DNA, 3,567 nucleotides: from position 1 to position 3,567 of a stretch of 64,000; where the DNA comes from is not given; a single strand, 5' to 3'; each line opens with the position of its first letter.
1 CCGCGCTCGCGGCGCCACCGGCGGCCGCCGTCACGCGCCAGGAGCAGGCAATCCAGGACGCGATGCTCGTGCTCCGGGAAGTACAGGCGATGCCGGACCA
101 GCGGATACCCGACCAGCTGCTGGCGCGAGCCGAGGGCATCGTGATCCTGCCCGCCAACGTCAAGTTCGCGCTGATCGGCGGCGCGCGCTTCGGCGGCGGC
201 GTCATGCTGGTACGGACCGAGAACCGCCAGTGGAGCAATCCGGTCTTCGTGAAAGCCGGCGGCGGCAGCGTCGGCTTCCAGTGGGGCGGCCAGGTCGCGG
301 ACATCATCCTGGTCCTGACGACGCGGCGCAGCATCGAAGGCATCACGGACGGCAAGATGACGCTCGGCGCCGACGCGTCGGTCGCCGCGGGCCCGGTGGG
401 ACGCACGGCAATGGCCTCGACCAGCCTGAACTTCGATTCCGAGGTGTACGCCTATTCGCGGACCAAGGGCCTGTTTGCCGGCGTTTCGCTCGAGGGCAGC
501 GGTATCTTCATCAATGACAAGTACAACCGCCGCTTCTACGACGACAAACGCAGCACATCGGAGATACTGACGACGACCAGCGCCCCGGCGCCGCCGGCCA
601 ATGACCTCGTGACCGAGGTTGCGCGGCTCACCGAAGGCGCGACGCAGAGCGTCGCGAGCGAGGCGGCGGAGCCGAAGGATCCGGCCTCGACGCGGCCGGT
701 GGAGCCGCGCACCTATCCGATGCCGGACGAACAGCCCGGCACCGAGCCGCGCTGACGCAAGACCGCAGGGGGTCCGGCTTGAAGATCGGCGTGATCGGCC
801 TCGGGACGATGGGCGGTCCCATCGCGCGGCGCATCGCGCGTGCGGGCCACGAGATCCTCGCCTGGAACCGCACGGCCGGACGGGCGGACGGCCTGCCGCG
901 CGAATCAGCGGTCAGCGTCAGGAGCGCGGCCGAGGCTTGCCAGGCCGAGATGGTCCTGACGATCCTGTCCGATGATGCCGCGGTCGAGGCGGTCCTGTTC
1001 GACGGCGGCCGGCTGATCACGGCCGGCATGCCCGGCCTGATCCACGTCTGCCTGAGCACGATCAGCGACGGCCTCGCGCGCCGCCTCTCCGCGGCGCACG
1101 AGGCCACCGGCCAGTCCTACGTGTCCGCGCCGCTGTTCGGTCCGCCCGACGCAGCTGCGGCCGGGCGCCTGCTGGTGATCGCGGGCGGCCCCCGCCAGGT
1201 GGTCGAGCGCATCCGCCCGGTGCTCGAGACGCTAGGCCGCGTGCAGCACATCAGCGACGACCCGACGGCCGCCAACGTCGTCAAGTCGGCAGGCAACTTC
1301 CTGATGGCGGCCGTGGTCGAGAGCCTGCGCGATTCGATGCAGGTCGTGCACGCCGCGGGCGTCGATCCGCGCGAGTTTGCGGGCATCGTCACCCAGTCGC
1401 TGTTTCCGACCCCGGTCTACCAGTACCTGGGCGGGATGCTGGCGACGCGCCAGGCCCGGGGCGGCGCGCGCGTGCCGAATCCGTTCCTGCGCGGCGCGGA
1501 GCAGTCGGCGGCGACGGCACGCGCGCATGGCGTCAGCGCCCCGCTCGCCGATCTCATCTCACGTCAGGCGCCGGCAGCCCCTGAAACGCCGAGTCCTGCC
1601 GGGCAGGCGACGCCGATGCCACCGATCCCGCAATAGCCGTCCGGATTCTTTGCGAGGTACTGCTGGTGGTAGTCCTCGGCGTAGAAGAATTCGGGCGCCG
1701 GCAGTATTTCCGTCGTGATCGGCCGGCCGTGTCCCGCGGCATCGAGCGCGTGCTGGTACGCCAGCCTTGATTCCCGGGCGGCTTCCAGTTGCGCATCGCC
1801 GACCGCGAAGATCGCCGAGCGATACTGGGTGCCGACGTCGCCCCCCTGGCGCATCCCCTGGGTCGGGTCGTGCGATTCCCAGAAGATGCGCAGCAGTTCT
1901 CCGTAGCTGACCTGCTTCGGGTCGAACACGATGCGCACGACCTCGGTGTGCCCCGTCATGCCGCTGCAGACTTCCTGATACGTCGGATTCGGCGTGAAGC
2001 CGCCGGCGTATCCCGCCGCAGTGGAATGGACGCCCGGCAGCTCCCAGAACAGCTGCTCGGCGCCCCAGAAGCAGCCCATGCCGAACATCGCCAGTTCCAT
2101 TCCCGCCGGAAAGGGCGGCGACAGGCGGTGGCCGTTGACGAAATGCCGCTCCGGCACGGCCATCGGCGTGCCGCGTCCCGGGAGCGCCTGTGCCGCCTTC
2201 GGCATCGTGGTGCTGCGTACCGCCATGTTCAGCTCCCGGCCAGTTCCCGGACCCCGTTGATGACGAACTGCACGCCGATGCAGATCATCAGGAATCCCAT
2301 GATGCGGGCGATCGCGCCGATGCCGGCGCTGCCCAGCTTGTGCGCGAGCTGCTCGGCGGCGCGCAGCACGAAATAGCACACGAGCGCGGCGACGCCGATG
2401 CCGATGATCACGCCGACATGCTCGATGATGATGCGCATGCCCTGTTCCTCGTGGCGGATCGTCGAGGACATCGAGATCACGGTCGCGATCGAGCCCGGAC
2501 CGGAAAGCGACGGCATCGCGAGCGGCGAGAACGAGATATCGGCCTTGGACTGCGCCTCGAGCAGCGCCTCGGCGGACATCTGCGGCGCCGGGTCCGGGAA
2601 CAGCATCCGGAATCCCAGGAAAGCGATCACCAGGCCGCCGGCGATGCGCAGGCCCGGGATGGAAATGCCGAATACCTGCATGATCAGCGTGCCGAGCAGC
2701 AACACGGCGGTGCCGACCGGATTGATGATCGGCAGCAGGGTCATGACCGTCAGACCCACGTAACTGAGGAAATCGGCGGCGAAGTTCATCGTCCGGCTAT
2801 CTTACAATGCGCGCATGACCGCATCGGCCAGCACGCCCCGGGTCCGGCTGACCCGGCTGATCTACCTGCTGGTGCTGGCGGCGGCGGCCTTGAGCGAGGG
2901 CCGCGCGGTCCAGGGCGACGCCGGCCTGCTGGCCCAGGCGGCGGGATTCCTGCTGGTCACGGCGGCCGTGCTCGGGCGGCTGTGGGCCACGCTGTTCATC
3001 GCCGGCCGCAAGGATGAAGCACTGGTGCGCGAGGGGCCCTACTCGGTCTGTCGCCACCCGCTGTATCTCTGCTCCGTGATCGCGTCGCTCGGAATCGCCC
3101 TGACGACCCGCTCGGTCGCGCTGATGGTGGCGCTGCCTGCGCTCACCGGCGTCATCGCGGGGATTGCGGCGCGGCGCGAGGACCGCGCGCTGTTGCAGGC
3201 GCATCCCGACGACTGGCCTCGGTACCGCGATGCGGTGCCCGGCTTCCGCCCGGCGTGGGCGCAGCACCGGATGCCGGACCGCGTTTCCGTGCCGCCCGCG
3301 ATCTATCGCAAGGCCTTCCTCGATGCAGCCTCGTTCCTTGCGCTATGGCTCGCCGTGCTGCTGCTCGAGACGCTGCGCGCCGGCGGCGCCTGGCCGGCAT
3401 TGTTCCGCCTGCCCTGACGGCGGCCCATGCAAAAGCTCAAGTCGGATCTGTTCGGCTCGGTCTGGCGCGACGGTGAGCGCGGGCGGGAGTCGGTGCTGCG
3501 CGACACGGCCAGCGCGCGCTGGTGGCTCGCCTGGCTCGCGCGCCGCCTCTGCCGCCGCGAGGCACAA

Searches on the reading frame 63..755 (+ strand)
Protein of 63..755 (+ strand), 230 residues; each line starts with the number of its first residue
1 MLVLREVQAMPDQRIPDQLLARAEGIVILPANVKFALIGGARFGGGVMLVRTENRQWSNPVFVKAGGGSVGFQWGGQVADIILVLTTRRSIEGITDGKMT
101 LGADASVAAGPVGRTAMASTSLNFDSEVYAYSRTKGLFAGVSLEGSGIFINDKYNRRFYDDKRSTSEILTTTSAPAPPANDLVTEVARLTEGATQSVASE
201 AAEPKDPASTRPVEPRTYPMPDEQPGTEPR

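Call 49: search_protein_families(library=pfam, proteins=[window:63-755:+], max_evalue=0.00001)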
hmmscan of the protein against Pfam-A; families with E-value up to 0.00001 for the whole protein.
window:63-755:+ (230 aa): 1 family
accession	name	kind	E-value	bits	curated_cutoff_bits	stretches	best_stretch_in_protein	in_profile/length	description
PF04366.17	Ysc84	-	1.9e-35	121.8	25.1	1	67-186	2-124/127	Las17-binding protein actin regulator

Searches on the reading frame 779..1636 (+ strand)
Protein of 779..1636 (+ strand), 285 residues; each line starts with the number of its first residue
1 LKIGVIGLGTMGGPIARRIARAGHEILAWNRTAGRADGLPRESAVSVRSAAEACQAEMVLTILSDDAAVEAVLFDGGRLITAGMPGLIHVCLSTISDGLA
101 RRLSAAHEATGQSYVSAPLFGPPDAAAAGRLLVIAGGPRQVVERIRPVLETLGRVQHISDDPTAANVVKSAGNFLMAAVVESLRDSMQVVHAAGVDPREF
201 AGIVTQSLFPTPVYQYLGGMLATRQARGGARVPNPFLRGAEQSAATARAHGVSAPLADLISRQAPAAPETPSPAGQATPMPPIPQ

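Call 49: search_protein_families(library=pfam, proteins=[window:779-1636:+], max_evalue=0.00001)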
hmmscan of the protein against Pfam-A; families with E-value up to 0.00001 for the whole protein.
window:779-1636:+ (285 aa): 2 families
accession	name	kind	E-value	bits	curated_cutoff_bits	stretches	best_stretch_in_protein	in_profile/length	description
PF03446.21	NAD_binding_2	-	8.6e-32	110.8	21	1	2-154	1-154/161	NAD binding domain of 6-phosphogluconate dehydrogenase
PF03807.23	F420_oxidored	-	3.9e-08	34.2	21.6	1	2-60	1-64/94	NADP oxidoreductase coenzyme F420-dependent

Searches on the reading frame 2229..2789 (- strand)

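Call 49: search_protein_families(library=pfam, proteins=[window:2229-2789:-], max_evalue=0.00001)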
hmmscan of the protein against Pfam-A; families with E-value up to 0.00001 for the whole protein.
window:2229-2789:- (186 aa): 1 family
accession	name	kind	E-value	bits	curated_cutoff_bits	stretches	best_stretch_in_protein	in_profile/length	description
PF01914.23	MarC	-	2.4e-37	128.8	23.9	1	28-183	53-202/203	MarC family integral membrane protein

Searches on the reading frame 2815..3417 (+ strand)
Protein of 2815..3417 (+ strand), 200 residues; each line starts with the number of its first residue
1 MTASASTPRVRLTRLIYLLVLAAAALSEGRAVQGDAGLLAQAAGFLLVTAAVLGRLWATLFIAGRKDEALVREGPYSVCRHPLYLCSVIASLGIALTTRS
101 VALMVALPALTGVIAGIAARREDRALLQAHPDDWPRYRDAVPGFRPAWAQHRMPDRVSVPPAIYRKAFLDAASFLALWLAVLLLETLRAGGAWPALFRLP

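Call 49: search_protein_families(library=pfam, proteins=[window:2815-3417:+], max_evalue=0.00001)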
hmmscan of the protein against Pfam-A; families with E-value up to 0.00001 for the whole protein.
window:2815-3417:+ (200 aa): 2 families
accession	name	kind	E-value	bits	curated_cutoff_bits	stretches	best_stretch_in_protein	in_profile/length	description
PF04191.18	PEMT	-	4.3e-09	37.2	25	1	64-114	36-87/105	Phospholipid methyltransferase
PF04140.19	ICMT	-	1.3e-07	32.4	24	1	45-105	11-73/95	Isoprenylcysteine carboxyl methyltransferase (ICMT) family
